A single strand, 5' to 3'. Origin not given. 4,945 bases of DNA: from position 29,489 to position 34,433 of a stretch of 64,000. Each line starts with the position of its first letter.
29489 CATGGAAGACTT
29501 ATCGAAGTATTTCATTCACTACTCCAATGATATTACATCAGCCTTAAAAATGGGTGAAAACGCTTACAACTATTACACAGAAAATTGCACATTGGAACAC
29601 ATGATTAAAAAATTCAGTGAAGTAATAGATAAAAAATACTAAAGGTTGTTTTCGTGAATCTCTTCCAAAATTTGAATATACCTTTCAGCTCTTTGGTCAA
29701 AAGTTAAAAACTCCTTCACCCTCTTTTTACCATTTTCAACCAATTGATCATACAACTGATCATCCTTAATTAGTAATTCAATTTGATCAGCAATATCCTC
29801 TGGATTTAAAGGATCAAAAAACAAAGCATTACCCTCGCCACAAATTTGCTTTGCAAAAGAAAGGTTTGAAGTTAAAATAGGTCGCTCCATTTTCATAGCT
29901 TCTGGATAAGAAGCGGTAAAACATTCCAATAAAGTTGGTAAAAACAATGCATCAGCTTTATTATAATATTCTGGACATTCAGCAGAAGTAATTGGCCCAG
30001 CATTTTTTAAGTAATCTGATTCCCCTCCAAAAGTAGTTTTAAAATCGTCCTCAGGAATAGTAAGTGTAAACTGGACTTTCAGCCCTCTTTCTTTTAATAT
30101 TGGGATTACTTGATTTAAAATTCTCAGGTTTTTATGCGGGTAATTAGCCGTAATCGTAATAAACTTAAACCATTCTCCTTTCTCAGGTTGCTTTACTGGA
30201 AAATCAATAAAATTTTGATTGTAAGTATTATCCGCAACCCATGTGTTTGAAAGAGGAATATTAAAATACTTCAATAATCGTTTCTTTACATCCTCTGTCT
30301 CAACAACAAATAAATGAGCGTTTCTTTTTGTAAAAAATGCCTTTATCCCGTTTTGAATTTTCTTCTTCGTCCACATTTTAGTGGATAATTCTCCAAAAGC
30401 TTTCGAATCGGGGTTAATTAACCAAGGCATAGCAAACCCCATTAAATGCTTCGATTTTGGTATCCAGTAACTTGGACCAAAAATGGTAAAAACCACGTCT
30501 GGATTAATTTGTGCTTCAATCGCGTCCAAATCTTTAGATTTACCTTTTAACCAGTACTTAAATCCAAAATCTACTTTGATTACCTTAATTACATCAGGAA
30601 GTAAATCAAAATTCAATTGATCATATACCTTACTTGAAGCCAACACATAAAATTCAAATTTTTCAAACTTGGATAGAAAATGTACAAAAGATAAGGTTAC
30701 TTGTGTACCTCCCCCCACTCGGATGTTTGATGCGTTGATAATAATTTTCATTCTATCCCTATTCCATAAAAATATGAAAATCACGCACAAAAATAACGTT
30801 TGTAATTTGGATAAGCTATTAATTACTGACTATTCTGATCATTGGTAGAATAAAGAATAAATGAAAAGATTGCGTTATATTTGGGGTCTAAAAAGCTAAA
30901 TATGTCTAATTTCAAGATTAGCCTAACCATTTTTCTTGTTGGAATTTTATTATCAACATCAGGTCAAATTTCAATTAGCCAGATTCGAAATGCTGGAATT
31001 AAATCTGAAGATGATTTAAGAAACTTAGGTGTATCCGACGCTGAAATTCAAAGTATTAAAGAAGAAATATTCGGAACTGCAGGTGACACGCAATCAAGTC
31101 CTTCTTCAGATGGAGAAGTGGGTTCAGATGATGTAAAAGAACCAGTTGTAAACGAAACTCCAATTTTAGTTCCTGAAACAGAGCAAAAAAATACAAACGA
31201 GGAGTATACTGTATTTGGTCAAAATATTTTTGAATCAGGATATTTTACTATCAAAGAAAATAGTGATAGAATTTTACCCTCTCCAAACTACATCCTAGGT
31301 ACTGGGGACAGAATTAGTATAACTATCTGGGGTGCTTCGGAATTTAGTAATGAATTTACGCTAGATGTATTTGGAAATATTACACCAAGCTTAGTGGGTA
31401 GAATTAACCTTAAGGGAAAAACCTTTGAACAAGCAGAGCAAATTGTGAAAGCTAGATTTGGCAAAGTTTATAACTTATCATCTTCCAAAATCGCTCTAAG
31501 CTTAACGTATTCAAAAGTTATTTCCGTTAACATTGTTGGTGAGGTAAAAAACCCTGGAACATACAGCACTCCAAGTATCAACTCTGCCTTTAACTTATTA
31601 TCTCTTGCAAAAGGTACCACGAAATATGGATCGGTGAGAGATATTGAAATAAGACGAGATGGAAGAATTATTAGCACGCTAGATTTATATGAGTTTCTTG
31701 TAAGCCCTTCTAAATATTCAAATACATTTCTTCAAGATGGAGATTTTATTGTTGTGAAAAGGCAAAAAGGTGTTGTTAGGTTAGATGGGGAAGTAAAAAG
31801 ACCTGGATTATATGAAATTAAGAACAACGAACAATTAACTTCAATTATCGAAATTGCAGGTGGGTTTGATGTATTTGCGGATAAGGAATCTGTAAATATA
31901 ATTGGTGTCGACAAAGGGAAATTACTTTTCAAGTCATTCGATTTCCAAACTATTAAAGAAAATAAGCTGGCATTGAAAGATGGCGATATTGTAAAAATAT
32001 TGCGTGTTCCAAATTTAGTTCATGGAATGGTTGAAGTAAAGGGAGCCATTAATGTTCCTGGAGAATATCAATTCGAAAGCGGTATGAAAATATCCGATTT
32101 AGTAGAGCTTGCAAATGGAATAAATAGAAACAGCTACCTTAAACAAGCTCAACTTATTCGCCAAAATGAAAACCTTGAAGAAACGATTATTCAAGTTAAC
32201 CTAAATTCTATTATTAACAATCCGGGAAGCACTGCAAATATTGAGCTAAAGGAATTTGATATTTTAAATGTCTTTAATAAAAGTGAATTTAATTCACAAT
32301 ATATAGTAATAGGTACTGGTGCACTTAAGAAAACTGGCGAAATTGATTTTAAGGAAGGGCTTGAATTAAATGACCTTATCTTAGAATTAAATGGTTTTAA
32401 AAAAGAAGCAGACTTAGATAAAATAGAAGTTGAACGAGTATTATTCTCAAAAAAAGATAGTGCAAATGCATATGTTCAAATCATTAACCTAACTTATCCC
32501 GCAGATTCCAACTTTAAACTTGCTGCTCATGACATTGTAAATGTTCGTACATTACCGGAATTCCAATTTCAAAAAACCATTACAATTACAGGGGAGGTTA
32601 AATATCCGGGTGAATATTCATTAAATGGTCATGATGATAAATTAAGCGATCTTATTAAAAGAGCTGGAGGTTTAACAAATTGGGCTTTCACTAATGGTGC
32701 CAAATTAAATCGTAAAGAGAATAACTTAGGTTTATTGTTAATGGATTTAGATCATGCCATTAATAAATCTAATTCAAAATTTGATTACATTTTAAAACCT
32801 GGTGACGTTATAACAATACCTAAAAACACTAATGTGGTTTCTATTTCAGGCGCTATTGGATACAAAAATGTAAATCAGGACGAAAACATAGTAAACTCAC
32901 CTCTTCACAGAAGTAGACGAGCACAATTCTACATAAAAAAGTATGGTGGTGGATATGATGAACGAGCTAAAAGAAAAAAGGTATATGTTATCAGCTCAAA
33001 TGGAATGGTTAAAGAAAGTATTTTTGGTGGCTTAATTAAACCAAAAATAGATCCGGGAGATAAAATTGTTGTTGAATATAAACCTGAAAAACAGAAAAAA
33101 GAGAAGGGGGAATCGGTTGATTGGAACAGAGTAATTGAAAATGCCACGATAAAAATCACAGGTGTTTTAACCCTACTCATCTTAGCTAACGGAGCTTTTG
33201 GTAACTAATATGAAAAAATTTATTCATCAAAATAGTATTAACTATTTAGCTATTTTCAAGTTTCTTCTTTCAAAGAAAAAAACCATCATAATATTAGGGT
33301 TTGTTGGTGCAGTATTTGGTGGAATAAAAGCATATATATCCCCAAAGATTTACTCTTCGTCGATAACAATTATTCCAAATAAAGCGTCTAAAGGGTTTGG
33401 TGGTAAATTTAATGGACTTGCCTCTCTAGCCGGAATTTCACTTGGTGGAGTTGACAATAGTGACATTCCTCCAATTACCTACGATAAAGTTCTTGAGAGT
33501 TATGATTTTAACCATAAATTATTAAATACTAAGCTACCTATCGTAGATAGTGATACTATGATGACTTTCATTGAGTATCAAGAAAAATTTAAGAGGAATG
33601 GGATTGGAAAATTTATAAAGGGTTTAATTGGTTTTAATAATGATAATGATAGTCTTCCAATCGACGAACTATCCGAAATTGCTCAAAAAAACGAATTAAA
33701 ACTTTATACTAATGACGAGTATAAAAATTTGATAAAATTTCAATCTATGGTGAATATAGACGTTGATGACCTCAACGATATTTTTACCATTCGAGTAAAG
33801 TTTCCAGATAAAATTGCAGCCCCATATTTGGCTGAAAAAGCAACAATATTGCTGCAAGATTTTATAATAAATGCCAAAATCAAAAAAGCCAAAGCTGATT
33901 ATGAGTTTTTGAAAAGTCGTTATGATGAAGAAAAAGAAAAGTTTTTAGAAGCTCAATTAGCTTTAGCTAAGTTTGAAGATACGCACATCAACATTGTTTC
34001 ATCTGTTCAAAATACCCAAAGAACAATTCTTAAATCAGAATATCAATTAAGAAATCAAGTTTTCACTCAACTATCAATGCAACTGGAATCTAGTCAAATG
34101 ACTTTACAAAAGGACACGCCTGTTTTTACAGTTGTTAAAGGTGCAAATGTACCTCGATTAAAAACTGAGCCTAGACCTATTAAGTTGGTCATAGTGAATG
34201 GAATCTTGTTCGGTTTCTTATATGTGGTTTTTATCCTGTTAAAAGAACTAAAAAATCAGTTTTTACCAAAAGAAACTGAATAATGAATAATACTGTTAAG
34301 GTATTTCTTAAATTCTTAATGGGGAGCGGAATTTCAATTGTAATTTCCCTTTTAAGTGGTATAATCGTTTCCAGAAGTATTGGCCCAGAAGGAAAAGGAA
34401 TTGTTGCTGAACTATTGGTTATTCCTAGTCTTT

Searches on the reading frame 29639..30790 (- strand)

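Call 9: search_protein_families(library=pfam, proteins=[window:29639-30790:-], max_evalue=0.00001)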
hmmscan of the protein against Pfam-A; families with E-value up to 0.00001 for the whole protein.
window:29639-30790:- (383 aa): 2 families
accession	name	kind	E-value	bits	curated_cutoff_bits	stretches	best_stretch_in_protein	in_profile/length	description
PF00534.26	Glycos_transf_1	-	4.2e-14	52.9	26.4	1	264-357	78-172/172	Glycosyl transferases group 1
PF13692.12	Glyco_trans_1_4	-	4.3e-12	46.9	27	1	215-343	8-142/142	Glycosyl transferases group 1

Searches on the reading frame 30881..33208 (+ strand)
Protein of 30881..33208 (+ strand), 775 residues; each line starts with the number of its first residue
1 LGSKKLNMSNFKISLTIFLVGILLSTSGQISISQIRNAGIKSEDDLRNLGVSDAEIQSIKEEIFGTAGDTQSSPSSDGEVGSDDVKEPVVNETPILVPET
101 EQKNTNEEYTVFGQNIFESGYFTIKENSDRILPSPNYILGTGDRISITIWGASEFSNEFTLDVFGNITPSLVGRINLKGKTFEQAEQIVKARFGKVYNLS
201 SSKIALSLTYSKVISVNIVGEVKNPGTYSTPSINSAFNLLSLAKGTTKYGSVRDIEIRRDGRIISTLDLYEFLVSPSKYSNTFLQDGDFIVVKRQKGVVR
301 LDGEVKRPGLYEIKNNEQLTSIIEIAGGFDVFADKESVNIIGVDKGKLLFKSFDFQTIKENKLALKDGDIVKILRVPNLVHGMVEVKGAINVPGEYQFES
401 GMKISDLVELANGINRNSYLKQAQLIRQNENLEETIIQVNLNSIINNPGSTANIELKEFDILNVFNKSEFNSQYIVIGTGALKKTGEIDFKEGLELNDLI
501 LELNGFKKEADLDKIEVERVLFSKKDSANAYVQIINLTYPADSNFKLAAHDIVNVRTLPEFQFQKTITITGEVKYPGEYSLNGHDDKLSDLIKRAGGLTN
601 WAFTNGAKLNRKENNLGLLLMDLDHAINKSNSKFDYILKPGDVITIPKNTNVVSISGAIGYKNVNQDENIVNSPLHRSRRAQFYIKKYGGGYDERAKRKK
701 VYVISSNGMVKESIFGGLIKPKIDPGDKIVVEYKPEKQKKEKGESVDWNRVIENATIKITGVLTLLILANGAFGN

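Call 9: search_protein_families(library=pfam, proteins=[window:30881-33208:+], max_evalue=0.00001)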
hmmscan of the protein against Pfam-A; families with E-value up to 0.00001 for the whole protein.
window:30881-33208:+ (775 aa): 3 families
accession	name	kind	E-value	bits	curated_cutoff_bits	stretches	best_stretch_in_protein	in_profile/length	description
PF10531.15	SLBB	-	5.7e-36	122.6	27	2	298-342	1-45/55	SLBB domain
PF22461.2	SLBB_2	-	7.6e-33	112.9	27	1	384-464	3-79/79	SLBB domain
PF02563.21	Poly_export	-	2.6e-19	69.6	28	1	134-197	4-66/77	Polysaccharide biosynthesis/export protein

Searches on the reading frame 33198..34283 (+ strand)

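Call 9: search_protein_families(library=pfam, proteins=[window:33198-34283:+], max_evalue=0.00001)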
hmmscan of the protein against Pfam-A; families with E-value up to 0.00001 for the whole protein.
window:33198-34283:+ (361 aa): 1 family
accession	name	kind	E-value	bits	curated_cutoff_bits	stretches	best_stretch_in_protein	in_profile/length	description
PF02706.20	Wzz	-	2.2e-07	31.5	25.5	1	13-69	2-55/91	Chain length determinant protein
